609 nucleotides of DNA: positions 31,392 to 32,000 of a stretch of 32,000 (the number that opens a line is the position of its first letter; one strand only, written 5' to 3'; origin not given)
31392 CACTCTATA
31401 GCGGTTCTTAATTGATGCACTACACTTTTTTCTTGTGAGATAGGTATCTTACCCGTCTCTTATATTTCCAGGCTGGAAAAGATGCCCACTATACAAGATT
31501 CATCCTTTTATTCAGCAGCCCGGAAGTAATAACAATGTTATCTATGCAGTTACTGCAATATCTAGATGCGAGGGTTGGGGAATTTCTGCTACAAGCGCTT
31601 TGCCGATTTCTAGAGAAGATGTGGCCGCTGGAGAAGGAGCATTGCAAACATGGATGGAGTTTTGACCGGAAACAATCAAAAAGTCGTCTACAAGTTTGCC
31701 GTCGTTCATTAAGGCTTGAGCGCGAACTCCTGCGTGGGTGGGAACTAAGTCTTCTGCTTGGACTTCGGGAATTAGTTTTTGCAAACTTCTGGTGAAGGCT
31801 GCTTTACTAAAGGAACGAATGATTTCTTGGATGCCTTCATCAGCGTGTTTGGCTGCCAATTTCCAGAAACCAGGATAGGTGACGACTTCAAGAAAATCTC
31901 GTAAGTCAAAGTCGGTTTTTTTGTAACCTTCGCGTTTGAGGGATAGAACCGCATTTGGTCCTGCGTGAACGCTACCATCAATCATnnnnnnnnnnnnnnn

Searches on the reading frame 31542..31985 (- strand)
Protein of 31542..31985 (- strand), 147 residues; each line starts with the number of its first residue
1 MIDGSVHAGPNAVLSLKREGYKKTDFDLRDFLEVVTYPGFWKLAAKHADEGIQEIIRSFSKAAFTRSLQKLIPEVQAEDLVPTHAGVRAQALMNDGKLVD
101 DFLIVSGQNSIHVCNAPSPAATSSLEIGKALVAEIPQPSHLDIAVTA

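Call 74: search_protein_families(library=ncbifam, proteins=[window:31542-31985:-], max_evalue=0.001)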
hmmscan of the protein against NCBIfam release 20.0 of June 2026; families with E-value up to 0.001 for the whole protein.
window:31542-31985:- (147 aa): 1 family
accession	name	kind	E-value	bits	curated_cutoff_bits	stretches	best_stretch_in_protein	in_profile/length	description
NF008726.1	PRK11728.1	equivalog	1.4e-60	205.2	299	1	1-132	257-388/389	L-2-hydroxyglutarate oxidase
